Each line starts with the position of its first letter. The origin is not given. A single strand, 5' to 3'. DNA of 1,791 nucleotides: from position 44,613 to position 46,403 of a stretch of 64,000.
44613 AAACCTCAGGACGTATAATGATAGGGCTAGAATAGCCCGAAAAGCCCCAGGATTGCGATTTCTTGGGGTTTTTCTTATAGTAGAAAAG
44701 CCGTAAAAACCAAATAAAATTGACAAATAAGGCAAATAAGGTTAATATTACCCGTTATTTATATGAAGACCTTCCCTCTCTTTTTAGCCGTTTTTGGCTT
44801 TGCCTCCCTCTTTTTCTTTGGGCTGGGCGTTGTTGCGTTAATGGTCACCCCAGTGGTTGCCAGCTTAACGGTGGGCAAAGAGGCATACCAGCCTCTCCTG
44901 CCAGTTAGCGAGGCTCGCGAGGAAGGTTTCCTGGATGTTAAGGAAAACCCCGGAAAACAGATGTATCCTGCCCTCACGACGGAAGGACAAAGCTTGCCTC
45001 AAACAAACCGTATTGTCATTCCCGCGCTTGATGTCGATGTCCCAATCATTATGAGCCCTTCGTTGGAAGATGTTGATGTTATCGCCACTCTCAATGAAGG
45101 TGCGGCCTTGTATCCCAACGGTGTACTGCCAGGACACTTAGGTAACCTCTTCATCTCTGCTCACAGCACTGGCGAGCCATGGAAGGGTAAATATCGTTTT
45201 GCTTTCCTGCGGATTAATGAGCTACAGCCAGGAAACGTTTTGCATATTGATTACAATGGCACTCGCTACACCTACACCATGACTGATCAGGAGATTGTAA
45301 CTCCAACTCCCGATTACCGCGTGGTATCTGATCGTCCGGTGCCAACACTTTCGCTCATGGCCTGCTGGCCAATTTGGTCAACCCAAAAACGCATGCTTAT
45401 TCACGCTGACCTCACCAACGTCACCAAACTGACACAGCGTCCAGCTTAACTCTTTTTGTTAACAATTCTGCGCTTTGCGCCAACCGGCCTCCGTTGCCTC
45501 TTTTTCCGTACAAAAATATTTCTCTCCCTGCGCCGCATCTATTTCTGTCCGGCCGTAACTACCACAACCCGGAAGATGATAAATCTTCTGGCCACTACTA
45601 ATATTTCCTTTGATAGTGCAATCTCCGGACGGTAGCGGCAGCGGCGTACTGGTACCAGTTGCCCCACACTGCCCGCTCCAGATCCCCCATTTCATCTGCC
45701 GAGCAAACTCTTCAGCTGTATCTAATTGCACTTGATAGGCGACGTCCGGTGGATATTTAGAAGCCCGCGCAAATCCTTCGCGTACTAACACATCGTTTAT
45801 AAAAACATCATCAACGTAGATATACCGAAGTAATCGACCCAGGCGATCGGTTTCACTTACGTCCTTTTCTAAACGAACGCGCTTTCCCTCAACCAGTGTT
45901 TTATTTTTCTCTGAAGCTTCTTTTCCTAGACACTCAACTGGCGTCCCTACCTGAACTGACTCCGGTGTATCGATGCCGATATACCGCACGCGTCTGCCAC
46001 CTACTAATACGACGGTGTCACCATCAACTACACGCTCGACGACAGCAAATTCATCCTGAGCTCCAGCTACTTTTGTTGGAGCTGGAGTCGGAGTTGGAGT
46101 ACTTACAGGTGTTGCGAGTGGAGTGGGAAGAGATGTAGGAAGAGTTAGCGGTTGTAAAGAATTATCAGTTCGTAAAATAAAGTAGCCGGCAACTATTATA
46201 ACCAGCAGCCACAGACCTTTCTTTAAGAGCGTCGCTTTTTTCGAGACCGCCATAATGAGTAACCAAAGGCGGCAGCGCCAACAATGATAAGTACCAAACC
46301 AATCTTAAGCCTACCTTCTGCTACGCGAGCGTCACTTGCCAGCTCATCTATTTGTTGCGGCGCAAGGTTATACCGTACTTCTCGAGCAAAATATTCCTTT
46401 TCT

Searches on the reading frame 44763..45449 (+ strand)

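Call 60: search_protein_families(library=pfam, proteins=[window:44763-45449:+], max_evalue=0.001)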
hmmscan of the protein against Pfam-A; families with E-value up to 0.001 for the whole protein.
window:44763-45449:+ (228 aa): 1 family
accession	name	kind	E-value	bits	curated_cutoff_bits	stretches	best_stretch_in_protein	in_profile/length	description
PF04203.18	Sortase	-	3.9e-18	65.8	26.6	1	84-217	1-124/125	Sortase domain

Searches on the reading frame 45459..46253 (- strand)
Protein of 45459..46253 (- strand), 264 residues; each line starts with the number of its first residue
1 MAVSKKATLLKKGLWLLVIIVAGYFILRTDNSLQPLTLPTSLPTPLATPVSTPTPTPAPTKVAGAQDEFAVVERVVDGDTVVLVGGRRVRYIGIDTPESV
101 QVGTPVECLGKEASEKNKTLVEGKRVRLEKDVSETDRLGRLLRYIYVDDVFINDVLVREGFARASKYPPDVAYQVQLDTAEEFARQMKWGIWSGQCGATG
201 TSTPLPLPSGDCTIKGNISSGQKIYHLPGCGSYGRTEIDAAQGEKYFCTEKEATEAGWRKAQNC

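Call 30: search_protein_families(library=pfam, proteins=[window:45459-46253:-], max_evalue=0.001)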
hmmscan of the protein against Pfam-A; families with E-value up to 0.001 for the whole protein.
window:45459-46253:- (264 aa): 1 family
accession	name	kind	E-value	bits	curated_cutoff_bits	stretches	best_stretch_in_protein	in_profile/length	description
PF00565.23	SNase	-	1.9e-21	76.9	21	1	88-193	1-106/107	Staphylococcal nuclease homologue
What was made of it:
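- A secreted-type SNase nuclease lies 5 kb away at 45459-46253 (call 30).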

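Call 65: search_protein_families(library=padloc, proteins=[window:45459-46253:-], max_evalue=0.001)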
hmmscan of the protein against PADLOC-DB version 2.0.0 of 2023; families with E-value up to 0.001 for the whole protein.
window:45459-46253:- (264 aa): 1 family
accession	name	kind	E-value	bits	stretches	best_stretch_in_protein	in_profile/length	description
PDLC01096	C3a212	-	1.1e-28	98.2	1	51-205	45-188/279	SNc+LTD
